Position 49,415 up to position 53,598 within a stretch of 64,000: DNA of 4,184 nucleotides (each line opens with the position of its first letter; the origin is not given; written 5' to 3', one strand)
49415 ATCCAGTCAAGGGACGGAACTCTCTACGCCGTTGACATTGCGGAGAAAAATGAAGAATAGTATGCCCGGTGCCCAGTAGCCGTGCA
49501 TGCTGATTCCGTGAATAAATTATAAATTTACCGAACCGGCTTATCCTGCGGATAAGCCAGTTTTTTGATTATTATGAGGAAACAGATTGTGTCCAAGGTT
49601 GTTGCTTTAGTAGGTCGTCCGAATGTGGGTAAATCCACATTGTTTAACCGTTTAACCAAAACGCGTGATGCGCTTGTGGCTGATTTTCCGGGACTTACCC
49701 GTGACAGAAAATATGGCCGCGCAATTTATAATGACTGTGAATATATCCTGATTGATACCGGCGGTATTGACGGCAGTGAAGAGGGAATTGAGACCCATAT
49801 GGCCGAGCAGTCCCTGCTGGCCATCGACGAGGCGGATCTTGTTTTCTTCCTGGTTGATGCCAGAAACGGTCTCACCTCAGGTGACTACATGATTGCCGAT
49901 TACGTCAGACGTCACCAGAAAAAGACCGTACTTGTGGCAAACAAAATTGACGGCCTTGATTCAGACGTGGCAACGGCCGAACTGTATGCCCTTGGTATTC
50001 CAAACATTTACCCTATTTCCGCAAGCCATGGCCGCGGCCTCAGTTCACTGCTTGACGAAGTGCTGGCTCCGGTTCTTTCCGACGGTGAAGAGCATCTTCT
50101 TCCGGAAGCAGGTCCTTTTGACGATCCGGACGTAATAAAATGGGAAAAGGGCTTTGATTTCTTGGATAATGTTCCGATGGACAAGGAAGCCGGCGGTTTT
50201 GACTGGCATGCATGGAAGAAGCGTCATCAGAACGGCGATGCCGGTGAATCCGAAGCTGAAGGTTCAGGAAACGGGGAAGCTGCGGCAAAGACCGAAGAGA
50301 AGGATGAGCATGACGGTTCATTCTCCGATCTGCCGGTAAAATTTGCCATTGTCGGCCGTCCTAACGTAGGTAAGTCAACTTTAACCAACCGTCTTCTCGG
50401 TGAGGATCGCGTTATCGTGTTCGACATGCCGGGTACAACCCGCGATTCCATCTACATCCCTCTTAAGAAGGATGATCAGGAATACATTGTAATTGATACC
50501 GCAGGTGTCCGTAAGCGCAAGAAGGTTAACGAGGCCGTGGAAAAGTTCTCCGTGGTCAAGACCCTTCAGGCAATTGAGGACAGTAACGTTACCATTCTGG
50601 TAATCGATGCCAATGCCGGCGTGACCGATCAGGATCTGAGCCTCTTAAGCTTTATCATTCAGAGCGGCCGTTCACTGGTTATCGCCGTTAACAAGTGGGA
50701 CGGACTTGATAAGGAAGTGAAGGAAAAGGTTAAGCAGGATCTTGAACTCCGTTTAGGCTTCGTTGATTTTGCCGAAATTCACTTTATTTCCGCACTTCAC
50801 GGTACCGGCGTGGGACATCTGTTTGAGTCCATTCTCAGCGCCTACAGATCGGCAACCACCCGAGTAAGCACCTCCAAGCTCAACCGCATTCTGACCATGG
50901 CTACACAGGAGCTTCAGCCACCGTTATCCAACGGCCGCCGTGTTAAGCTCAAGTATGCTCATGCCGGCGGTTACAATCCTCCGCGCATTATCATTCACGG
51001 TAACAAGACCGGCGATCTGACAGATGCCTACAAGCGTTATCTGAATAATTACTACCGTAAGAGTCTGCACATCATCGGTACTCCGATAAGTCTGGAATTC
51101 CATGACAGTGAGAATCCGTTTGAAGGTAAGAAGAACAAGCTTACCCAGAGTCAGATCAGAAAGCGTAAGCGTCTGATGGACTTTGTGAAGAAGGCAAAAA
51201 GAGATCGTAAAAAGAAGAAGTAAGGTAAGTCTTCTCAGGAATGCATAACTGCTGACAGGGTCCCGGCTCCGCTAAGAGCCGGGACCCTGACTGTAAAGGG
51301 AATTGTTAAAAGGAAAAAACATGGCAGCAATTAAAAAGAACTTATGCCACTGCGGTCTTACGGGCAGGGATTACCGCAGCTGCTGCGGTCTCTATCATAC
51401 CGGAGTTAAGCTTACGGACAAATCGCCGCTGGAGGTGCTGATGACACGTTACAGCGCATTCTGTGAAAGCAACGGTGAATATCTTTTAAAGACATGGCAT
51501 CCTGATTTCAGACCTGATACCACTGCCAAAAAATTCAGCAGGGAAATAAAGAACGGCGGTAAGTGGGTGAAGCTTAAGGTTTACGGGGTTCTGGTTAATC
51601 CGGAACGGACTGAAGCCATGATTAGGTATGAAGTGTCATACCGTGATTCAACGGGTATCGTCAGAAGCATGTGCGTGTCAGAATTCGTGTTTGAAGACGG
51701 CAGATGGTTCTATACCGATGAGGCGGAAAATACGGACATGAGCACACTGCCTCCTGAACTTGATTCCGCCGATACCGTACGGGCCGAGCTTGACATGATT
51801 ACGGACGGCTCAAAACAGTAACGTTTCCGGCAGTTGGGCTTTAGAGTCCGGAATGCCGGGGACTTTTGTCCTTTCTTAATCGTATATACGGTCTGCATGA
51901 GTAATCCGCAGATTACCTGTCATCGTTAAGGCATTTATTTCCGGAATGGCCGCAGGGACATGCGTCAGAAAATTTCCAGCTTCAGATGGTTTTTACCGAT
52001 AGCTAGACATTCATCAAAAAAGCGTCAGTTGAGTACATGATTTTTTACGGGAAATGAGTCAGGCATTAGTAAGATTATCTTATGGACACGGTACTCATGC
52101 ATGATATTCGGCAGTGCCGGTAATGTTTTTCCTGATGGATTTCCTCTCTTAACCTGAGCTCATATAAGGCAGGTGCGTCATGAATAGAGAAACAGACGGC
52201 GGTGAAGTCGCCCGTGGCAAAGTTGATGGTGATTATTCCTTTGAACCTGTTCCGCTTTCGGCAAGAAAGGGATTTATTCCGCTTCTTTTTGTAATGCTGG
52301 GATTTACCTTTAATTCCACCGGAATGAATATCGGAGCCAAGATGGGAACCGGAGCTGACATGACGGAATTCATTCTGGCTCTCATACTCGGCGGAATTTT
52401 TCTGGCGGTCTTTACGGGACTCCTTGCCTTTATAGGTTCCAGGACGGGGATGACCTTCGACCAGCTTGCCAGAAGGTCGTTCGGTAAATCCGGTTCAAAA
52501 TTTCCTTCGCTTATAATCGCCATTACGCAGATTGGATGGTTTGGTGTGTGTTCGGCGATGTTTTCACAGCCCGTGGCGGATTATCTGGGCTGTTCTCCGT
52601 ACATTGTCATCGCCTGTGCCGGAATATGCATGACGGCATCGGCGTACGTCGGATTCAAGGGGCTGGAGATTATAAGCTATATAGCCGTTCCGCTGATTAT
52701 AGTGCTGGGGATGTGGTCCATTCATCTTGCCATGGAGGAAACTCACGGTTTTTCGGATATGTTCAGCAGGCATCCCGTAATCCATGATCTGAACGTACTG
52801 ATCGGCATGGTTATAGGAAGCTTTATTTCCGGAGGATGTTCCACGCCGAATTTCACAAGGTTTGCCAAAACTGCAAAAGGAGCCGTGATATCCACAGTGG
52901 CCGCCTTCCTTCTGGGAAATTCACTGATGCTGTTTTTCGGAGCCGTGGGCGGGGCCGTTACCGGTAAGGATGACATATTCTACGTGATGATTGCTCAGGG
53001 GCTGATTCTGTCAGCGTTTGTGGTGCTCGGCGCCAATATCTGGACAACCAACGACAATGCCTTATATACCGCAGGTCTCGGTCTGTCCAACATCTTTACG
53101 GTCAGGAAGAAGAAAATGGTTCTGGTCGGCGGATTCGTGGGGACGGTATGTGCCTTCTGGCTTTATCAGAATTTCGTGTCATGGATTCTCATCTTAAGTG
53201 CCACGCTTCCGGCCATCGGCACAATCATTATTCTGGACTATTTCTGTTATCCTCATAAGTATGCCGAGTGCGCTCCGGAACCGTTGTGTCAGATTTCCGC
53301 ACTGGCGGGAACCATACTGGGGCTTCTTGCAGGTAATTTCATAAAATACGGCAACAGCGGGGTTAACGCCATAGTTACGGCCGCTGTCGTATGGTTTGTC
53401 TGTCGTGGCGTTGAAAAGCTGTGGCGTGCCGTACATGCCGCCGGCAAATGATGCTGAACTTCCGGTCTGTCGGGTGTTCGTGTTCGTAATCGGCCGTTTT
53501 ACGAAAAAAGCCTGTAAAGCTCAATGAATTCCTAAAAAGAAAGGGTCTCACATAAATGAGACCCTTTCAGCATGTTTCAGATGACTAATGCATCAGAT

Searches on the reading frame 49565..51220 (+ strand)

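Call 48: search_protein_families(library=pfam, proteins=[window:49565-51220:+], max_evalue=0.00001)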
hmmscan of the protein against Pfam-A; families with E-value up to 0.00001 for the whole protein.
window:49565-51220:+ (552 aa): 11 families
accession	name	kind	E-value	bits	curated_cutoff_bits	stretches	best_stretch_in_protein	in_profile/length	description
PF01926.29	MMR_HSR1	-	7.7e-59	197.2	21.9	2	13-127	2-113/113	50S ribosome-binding GTPase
PF02421.24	FeoB_N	-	1e-33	116.5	27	2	12-165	2-155/156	Ferrous iron transport protein B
PF14714.11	KH_dom-like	-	5.9e-25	87.8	27.3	1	433-512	1-80/81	KH-domain-like of EngA bacterial GTPase enzymes, C-terminal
PF00009.33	GTP_EFTU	-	1e-20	74.5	26.5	1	259-425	5-184/188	Elongation factor Tu GTP binding domain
PF00350.29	Dynamin_N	-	2.6e-12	47.5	27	0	60-128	103-168/168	Dynamin family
PF03193.22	RsgA_GTPase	-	1.2e-09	38.6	30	0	5-39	101-135/174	RsgA GTPase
PF02492.25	cobW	-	3.8e-09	36.8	20.7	0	302-393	81-169/180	CobW/HypB/UreG, nucleotide-binding domain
PF13401.12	AAA_22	-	6.5e-07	30.2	27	0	12-92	7-95/130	AAA domain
PF00071.28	Ras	-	2.4e-06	27.6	21.6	0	259-425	1-158/162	Ras family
PF10662.15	PduV-EutP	-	2.6e-06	27.7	21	0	11-164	2-139/143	Ethanolamine utilisation - propanediol utilisation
PF04548.22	AIG1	-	6e-06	26.2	27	0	262-364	5-107/212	AIG1 family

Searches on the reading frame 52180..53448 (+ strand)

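Call 48: search_protein_families(library=pfam, proteins=[window:52180-53448:+], max_evalue=0.00001)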
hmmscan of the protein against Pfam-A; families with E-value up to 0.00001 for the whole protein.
window:52180-53448:+ (423 aa): 1 family
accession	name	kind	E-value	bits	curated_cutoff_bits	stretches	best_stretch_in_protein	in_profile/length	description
PF02133.21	Transp_cyt_pur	-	2.2e-35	122.8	23.5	1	23-364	1-380/440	Permease for cytosine/purines, uracil, thiamine, allantoin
